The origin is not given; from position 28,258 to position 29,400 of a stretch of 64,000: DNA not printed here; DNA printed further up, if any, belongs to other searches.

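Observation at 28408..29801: Miniature secretin-like protein and partner translationally coupled to purB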

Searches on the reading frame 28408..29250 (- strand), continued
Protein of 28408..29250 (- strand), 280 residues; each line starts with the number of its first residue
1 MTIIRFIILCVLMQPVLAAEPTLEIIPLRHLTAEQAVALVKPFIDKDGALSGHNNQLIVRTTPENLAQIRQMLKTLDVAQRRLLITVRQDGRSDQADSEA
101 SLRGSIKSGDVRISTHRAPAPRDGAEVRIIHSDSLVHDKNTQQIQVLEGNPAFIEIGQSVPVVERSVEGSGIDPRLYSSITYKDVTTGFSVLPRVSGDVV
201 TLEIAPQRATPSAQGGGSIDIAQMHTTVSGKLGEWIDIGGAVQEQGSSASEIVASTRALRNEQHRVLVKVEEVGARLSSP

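Call 43: search_protein_families(library=pfam, proteins=[L055:1224-2294:-, L055:2401-4095:+, L055:4112-5134:-, L055:5315-6007:+, L055:6856-7545:-, L055:7440-8276:+, L058:6912-10778:+, L058:10881-11453:+, L004:5301-5798:-, L004:6815-7474:-], max_evalue=0.001)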
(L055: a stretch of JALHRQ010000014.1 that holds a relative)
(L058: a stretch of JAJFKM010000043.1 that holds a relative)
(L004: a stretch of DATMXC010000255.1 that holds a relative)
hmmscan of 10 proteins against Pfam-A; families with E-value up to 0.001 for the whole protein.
L055:1224-2294:- (356 aa): 4 families
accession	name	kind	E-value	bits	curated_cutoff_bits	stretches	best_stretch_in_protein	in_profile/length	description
PF00005.33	ABC_tran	-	8.4e-36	124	25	1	20-164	1-136/137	ABC transporter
PF08402.16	TOBE_2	-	1.1e-10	41.9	21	1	276-343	1-74/76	TOBE domain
PF13304.12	AAA_21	-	1.8e-10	41.8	27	1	128-197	229-300/304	AAA domain, putative AbiEii toxin, Type IV TA system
PF02463.25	SMC_N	-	0.00013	21.9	40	0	115-210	121-212/220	RecF/RecN/SMC N terminal domain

L055:2401-4095:+ (564 aa): 1 family
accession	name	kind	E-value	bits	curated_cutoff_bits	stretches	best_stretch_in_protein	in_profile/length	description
PF00528.27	BPD_transp_1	-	2.1e-13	50.8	26.4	1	84-272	9-174/184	Binding-protein-dependent transport system inner membrane component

L055:4112-5134:- (340 aa): 4 families
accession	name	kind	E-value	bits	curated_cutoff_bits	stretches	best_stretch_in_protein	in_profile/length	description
PF13343.11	SBP_bac_6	-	4.4e-22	79.2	24.6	1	73-306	2-228/245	Bacterial extracellular solute-binding protein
PF13416.11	SBP_bac_8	-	1.3e-21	78.1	27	1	39-304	1-269/279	Bacterial extracellular solute-binding protein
PF01547.30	SBP_bac_1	-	2e-17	64.6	26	1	36-284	9-306/307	Bacterial extracellular solute-binding protein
PF13531.11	SBP_bac_11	-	8.3e-12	45.8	25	1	38-288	14-222/227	Bacterial extracellular solute-binding protein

L055:5315-6007:+ (230 aa): 0 families

L055:6856-7545:- (229 aa): 1 family
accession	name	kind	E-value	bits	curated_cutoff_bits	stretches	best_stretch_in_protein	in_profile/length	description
PF06041.17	DUF924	-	4.4e-68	229.4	27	1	37-226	1-180/180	Bacterial protein of unknown function (DUF924)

L055:7440-8276:+ (278 aa): 1 family
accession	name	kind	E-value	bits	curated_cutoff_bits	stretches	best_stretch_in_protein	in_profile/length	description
PF04367.18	DUF502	-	2.8e-15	56.6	23.8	1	121-223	1-106/107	Protein of unknown function (DUF502)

L058:6912-10778:+ (1288 aa): 5 families
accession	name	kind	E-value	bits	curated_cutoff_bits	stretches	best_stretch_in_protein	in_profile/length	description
PF13507.12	GATase_5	-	1.2e-102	343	27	1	1037-1287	1-260/260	CobB/CobQ-like glutamine amidotransferase domain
PF22689.1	FGAR-AT_PurM_N-like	-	6.9e-77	257.1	27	1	647-805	1-160/160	FGAR-AT PurM_N-like domain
PF02769.27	AIRS_C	-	1.5e-41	142.6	23.1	2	432-581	3-147/156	AIR synthase related protein, C-terminal domain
PF18076.6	FGAR-AT_N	-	2.4e-35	121.4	26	1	36-152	2-115/115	Formylglycinamide ribonucleotide amidotransferase N-terminal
PF18072.6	FGAR-AT_linker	-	2.9e-23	82.5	26.6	1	173-222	1-50/50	Formylglycinamide ribonucleotide amidotransferase linker domain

L058:10881-11453:+ (190 aa): 1 family
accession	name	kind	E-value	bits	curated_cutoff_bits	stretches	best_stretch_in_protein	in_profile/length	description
PF01713.27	Smr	-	2.6e-25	88.8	25.7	1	107-188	1-77/77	Smr domain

L004:5301-5798:- (165 aa): 1 family
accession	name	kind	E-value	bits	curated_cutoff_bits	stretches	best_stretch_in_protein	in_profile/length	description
PF04608.18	PgpA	-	2.8e-42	144.4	28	1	23-160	2-140/141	Phosphatidylglycerophosphatase A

L004:6815-7474:- (219 aa): 11 families
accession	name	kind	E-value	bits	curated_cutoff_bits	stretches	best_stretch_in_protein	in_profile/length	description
PF08241.18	Methyltransf_11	-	6.4e-21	75.2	21.2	1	45-141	1-95/95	Methyltransferase domain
PF13649.12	Methyltransf_25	-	5.8e-18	65.8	27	1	44-137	1-97/97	Methyltransferase domain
PF13847.12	Methyltransf_31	-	1.3e-16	61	27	1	41-144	4-112/145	Methyltransferase domain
PF08242.18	Methyltransf_12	-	1.3e-13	51.9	30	1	45-139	1-98/98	Methyltransferase domain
PF13489.12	Methyltransf_23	-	6.4e-13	49.2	27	1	39-156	21-130/164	Methyltransferase domain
PF01209.24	Ubie_methyltran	-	6.8e-12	45.7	20.1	1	29-153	36-163/233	ubiE/COQ5 methyltransferase family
PF02353.26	CMAS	-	3.2e-06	27.1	27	1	33-137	55-160/273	Mycolic acid cyclopropane synthetase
PF20922.3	Anamorsin_N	-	6e-05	23.3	27.1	1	95-147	39-93/163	Anamorsin, N-terminal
PF07021.18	MetW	-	0.00037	20.6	21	1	39-134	12-103/193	Methionine biosynthesis protein MetW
PF01170.24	UPF0020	-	0.00057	20.1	22.3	0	61-112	76-127/197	RMKL-like, methyltransferase domain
PF01135.25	PCMT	-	0.00076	19.7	20.3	1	38-122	71-158/210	Protein-L-isoaspartate(D-aspartate) O-methyltransferase (PCMT)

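Call 48: list_cluster_members(proteins=[P0113, P0078, P0098, P0111, P0052, P0071, P0081, P0116, P0100, P0001])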
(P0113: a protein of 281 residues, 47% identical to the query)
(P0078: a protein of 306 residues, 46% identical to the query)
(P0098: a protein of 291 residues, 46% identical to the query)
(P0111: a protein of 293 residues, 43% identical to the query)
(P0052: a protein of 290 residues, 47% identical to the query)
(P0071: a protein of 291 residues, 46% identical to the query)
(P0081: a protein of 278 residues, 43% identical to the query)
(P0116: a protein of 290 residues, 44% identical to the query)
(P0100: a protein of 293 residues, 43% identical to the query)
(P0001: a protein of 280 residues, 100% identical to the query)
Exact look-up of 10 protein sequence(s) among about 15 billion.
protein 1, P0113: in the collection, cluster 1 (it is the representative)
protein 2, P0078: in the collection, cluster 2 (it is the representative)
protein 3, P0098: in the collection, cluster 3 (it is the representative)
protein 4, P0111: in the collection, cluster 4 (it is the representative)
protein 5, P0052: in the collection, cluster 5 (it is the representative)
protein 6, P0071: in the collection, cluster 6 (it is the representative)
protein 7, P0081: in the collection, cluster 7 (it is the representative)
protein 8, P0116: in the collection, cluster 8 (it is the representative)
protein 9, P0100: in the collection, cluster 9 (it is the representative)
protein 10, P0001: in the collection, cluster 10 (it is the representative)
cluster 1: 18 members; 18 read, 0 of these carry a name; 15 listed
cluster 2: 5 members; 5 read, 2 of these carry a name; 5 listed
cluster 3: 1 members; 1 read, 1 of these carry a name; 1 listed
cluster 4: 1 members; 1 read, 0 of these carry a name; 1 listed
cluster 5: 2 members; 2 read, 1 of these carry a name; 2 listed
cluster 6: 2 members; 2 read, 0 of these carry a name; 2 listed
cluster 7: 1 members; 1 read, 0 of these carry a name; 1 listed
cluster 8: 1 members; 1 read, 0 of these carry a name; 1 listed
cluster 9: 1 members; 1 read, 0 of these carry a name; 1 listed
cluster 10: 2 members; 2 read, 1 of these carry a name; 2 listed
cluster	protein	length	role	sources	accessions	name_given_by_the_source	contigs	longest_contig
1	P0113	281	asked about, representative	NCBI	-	-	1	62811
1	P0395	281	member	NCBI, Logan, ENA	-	-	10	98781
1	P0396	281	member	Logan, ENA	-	-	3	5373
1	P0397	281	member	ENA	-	-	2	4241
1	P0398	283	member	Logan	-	-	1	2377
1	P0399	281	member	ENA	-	-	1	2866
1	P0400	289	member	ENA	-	-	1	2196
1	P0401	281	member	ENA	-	-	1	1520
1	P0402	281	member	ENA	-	-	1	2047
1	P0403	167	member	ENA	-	-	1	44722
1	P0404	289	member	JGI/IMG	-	-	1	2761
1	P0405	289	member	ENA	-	-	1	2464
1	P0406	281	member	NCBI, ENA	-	-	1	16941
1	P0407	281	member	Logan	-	-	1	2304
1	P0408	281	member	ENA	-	-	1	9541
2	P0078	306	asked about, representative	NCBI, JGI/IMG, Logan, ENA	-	-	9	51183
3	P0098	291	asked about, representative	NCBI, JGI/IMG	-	hypothetical protein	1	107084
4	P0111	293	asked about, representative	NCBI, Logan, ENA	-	-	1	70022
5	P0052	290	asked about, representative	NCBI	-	-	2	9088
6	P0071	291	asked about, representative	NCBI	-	-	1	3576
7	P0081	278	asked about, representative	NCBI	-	-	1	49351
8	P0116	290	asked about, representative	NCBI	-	-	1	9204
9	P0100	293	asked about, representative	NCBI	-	-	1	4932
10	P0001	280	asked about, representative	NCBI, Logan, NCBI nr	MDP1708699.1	MAG: secretin N-terminal domain-containing protein [Gammaproteobacteria bacterium] | secretin N-terminal domain-containing protein [Gammaproteobacteria bacterium]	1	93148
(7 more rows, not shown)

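Call 52: find_encoding_contigs(protein=P0001, flank=10000, max_places=2)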
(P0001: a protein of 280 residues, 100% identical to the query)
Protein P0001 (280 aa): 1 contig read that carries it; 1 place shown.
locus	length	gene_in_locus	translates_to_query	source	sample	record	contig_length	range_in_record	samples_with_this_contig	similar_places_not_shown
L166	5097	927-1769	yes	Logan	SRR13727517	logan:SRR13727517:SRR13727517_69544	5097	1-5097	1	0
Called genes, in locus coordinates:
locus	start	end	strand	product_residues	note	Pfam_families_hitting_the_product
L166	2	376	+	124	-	?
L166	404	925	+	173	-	PF25559:DUF7931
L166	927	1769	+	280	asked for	PF03958:Secretin_N, PF00263:Secretin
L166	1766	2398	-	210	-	PF01914:MarC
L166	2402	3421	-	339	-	PF00561:Abhydrolase_1, PF12146:Hydrolase_4, PF12697:Abhydrolase_6 (weak)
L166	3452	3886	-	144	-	PF08238:Sel1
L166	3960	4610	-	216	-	-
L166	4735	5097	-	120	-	?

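Call 56: search_dna_similar(query=window:28408-29250:-, collection=phages, mode=protein, max_evalue=0.001, max_rows=15)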
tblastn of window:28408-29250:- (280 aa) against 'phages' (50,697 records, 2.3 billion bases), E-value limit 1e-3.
No match.
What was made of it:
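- On Inovirus pIV family (phrog_1012): There is no tblastn hit in phage records (call 56) and there are no phage genes nearby.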

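Call 57: search_dna_similar(query=window:28408-29250:-, collection=plasmids, mode=protein, max_evalue=0.00001, max_rows=20)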
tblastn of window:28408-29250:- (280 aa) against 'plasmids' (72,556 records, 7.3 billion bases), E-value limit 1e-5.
No match.
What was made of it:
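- There is no tblastn hit in phage or plasmid records (calls 56, 57). There is no tblastn hit in 50,697 phage records or 72,556 plasmids (calls 56, 57).
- Tried and rejected: Prophage or plasmid origin: no tblastn hit in phage or plasmid collections (calls 56, 57).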

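Call 65: search_protein_families(library=padloc, proteins=[window:28408-29250:-], max_evalue=0.01)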
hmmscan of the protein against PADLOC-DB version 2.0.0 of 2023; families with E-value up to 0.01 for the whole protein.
window:28408-29250:- (280 aa): 0 families
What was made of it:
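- Tried and rejected: Defence system: no PADLOC hit for A or B (call 65).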

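Call 66: search_protein_families(library=phrogs, proteins=[window:28408-29250:-], max_evalue=0.01)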
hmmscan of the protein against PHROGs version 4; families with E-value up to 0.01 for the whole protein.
window:28408-29250:- (280 aa): 2 families
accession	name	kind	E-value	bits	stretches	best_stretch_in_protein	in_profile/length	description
phrog_1012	-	head and packaging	4.1e-19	69.6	1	22-253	108-366/403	assembly (protein IV of M13)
phrog_19473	-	unknown function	0.0032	18.3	0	44-106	92-153/167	-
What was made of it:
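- On Inovirus pIV family (phrog_1012): The profile match is good (E=4e-19) but covers only positions 108-366 of 403, so N0 is missing (call 66).
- Closest known: Filamentous-phage secretin pIV. Same: The pIV PHROG family is B's best profile hit (call 66).
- The PHROG pIV family matches at E=4e-19 over residues 22-253 (call 66). The best single profile hit is the PHROG family of M13 pIV (E=4e-19, call 66).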
